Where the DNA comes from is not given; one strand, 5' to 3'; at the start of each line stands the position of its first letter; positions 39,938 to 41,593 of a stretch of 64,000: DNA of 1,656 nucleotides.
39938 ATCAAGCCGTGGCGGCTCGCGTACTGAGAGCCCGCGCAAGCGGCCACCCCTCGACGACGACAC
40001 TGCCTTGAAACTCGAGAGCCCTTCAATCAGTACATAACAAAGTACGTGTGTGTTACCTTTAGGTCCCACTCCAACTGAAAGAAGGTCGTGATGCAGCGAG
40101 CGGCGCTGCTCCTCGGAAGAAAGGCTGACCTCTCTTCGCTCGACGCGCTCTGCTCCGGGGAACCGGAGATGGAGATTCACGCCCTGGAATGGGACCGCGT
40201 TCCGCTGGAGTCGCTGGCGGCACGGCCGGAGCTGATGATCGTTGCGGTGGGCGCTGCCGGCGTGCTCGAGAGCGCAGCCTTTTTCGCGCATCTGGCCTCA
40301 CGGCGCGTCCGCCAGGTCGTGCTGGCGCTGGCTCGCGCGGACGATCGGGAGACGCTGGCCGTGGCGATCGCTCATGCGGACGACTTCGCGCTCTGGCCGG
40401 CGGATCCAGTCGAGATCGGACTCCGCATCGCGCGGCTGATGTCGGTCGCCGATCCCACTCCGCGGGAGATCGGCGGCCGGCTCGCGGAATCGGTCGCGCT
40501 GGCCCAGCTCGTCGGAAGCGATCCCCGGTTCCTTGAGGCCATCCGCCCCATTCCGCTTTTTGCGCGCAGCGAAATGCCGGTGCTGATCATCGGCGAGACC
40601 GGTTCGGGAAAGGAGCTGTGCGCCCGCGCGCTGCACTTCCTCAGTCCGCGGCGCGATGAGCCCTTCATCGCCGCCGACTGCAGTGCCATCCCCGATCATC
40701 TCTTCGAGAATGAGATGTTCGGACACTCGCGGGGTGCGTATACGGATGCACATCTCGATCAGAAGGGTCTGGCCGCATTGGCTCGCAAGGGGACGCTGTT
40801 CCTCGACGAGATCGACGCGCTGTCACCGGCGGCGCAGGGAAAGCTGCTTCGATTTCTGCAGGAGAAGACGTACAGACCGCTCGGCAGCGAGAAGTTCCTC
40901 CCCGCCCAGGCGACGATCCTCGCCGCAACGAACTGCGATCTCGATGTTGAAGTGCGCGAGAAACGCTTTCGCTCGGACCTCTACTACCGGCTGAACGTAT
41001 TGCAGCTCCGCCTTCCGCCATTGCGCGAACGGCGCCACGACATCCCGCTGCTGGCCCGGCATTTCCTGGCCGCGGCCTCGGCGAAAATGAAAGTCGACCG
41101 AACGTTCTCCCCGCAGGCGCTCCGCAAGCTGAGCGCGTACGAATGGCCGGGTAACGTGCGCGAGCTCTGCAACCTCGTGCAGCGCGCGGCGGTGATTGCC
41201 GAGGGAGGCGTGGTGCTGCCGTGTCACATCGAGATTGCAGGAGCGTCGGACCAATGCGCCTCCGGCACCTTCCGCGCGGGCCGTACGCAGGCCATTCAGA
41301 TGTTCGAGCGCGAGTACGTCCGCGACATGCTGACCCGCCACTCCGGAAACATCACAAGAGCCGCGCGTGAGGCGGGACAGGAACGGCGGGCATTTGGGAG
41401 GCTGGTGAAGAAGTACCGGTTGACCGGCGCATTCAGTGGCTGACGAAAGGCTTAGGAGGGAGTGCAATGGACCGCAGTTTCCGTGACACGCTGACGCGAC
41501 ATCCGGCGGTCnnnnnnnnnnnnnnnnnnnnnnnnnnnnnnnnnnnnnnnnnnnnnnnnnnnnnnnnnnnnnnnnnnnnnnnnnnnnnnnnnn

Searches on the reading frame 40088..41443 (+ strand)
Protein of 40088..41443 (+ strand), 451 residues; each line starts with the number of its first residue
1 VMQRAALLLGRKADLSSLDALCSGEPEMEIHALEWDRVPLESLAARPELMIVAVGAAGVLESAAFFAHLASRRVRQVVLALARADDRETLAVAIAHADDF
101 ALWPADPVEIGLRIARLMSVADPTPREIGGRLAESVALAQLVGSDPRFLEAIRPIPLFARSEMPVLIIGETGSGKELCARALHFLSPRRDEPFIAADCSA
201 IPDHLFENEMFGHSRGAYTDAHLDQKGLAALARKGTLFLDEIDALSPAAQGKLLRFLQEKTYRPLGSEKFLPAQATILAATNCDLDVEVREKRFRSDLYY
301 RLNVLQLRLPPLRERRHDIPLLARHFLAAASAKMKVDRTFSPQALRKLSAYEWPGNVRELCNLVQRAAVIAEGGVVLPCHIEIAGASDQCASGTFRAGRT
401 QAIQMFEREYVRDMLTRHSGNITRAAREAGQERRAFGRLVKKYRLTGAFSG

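Call 87: search_protein_families(library=pfam, proteins=[window:40088-41443:+], max_evalue=0.001)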
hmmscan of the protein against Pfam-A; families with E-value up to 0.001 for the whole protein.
window:40088-41443:+ (451 aa): 7 families
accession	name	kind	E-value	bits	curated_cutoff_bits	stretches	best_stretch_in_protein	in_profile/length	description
PF00158.32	Sigma54_activat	-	4.3e-57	192.9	20.2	1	141-307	1-167/168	Sigma-54 interaction domain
PF25601.1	AAA_lid_14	-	2.6e-22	78.9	27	1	313-381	1-70/87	AAA+ ATPase lid domain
PF14532.12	Sigma54_activ_2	-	1.4e-19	71.1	25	1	158-312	17-138/138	Sigma-54 interaction domain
PF07728.20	AAA_5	-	3.1e-07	30.9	22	1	164-282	1-122/139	AAA domain (dynein-related subfamily)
PF00004.35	AAA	-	6.4e-05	23.8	21.2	1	165-296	1-125/131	ATPase family associated with various cellular activities (AAA)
PF02954.25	HTH_8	-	0.00018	21.6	22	1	404-443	3-42/42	Bacterial regulatory protein, Fis family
PF01078.27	Mg_chelatase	-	0.0002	21.3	20.3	0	163-282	23-157/207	Magnesium chelatase, subunit ChlI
